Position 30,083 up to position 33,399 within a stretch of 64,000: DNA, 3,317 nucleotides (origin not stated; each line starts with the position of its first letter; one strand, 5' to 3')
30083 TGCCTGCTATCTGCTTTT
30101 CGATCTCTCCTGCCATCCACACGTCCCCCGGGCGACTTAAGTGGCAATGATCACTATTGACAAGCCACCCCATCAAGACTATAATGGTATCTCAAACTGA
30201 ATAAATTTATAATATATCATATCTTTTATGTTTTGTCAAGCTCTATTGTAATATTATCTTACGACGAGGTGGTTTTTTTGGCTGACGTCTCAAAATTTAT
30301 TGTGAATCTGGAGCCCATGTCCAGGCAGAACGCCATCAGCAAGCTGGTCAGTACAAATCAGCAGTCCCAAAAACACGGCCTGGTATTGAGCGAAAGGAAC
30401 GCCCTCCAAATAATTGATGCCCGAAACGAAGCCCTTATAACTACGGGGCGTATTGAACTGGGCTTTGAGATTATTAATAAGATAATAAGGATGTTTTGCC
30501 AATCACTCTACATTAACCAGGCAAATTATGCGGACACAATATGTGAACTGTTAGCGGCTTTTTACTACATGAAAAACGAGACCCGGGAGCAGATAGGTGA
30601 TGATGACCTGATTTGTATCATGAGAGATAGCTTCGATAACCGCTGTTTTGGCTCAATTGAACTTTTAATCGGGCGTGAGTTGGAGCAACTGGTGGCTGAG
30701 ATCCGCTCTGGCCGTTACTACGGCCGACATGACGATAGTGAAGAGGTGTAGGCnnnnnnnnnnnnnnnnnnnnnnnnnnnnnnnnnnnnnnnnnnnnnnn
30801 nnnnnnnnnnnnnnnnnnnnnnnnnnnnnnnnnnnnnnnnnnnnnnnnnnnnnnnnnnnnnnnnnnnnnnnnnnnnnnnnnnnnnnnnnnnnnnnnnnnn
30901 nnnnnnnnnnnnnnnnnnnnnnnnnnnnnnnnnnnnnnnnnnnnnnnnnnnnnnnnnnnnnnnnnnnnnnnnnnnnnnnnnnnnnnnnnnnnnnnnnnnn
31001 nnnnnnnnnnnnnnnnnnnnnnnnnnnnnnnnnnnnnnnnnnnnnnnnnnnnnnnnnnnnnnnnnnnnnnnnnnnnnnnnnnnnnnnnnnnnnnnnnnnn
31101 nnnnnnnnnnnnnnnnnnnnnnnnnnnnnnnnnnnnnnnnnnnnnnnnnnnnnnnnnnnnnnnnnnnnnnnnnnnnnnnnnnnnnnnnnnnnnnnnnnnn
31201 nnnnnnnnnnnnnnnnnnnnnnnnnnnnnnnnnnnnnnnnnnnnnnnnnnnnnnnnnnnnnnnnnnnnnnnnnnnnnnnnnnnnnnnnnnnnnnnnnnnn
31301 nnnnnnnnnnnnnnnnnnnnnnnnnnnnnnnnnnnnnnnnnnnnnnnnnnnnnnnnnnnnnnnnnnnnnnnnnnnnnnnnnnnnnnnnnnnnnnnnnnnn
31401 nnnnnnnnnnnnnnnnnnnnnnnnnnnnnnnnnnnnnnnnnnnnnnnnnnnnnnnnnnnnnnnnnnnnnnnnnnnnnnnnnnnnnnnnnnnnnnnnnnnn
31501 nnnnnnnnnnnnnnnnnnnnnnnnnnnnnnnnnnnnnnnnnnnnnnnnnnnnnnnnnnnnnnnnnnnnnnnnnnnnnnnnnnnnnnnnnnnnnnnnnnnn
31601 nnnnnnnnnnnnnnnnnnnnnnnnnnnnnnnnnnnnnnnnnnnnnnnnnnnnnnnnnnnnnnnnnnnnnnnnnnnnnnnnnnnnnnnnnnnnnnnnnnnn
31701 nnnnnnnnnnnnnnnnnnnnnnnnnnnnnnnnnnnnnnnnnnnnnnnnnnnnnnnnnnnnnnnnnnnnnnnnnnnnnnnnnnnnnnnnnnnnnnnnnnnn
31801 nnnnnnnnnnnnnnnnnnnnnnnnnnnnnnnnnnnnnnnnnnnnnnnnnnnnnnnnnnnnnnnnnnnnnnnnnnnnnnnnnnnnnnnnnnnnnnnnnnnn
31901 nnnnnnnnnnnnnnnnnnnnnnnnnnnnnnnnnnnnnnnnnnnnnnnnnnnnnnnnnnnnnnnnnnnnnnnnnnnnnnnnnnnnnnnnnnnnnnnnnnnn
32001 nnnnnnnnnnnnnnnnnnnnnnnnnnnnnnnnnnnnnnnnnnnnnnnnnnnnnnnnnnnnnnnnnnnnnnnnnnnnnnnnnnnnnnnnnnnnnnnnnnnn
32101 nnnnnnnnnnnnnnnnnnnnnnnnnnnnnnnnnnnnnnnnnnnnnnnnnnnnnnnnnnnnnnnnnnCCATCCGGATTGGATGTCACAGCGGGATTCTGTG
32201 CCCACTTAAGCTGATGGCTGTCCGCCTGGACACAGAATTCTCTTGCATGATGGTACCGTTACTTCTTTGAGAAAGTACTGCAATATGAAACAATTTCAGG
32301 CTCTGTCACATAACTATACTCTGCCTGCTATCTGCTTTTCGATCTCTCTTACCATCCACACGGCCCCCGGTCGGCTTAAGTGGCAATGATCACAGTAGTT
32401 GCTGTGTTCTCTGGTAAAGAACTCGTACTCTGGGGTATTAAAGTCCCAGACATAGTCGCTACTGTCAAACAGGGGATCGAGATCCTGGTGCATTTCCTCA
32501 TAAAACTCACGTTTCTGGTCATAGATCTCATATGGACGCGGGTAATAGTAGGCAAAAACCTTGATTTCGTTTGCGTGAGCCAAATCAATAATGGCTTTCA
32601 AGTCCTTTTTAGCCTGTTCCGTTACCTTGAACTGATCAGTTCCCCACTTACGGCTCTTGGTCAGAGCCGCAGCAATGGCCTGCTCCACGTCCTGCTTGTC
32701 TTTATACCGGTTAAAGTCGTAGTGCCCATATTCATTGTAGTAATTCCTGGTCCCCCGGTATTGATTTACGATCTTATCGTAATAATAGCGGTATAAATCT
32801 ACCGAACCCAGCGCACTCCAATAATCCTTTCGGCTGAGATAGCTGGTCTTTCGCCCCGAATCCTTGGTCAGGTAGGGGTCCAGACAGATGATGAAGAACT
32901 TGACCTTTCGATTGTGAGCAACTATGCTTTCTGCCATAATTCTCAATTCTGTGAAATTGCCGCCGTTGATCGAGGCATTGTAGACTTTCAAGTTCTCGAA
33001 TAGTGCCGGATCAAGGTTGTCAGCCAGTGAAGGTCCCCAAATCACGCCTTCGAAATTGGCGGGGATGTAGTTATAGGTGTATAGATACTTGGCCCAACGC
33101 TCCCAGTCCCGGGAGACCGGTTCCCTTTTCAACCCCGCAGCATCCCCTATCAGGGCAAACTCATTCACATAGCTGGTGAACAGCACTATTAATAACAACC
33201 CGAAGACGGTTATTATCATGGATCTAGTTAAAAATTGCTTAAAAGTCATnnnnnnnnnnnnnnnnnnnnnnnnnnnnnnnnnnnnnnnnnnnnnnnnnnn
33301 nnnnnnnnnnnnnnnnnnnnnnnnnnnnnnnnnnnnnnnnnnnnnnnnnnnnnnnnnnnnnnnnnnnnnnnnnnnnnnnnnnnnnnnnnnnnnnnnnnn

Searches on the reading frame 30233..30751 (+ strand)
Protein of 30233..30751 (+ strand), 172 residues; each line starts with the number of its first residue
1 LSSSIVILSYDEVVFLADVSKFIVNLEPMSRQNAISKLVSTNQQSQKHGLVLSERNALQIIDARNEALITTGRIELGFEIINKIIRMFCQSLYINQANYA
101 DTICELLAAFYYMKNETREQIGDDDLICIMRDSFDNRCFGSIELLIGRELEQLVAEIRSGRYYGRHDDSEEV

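Call 53: search_protein_families(library=pfam, max_evalue=0.00001, proteins=[window:30233-30751:+])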
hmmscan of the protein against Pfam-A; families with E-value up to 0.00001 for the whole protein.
window:30233-30751:+ (172 aa): 1 family
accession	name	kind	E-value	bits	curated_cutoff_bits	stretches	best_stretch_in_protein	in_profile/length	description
PF19848.4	DUF6323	-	1.6e-44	151.2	30.6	1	38-161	2-125/127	Family of unknown function (DUF6323)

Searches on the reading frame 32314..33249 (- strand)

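Call 53: search_protein_families(library=pfam, max_evalue=0.00001, proteins=[window:32314-33249:-])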
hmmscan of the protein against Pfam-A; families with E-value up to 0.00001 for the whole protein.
window:32314-33249:- (311 aa): 0 families

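Call 83: search_protein_families(library=pfam, max_evalue=0.01, proteins=[window:32314-33249:-])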
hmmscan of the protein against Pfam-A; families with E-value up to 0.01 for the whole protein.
window:32314-33249:- (311 aa): 1 family
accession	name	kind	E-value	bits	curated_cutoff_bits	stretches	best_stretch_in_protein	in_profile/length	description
PF19040.6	SGNH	-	0.00022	21.5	27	0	179-304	119-247/248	SGNH domain (fused to AT3 domains)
